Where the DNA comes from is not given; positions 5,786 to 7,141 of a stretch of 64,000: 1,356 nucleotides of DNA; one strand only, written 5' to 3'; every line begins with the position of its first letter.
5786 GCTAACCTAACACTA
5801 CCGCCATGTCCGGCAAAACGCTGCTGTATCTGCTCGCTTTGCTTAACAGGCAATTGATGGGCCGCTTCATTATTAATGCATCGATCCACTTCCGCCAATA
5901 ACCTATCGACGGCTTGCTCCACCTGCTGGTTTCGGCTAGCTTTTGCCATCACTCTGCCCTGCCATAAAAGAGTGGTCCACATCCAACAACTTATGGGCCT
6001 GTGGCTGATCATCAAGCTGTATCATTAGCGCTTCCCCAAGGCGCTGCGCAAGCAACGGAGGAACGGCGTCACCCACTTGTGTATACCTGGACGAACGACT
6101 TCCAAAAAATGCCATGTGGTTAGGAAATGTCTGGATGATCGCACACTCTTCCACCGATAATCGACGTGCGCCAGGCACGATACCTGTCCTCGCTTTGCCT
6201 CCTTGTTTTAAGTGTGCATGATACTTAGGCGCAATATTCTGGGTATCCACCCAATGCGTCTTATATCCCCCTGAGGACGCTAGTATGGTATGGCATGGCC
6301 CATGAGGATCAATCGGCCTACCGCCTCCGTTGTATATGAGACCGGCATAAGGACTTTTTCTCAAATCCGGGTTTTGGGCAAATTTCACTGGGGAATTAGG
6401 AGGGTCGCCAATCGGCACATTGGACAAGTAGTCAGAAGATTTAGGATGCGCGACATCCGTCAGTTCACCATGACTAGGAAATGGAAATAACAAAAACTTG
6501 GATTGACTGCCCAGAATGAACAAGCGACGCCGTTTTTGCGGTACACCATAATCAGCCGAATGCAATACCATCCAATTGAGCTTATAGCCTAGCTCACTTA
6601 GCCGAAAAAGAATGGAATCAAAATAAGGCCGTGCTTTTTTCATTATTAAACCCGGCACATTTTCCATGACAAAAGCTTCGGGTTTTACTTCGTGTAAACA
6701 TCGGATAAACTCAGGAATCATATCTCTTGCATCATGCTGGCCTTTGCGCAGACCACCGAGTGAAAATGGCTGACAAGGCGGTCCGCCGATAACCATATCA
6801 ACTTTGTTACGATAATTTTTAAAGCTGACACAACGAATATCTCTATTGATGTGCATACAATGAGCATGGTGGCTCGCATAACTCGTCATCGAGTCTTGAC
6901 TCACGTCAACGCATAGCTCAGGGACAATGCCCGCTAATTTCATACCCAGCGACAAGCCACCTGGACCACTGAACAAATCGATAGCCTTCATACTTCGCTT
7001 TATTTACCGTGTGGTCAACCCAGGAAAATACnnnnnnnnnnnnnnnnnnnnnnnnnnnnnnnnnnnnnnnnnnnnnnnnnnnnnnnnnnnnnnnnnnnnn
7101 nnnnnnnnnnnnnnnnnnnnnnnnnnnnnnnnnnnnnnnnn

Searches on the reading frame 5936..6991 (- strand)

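Call 5: search_protein_families(library=pfam, proteins=[window:5936-6991:-], max_evalue=0.01)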
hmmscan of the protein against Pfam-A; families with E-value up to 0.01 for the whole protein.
window:5936-6991:- (351 aa): 1 family
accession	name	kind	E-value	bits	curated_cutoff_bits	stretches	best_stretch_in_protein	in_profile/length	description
PF00145.23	DNA_methylase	-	2.2e-60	205.3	22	1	1-322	1-322/324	C-5 cytosine-specific DNA methylase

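Call 6: search_protein_families(library=ncbifam, proteins=[window:5936-6991:-], max_evalue=0.01)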
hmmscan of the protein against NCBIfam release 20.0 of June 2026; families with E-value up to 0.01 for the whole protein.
window:5936-6991:- (351 aa): 2 families
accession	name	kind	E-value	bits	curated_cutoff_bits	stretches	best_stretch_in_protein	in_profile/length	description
TIGR00675.1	dcm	superfamily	3.4e-53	181.4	100.65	2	4-178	2-178/329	DNA (cytosine-5-)-methyltransferase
NF007772.0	PRK10458.1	subfamily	6.9e-06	24.9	710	1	4-138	92-254/472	DNA cytosine methylase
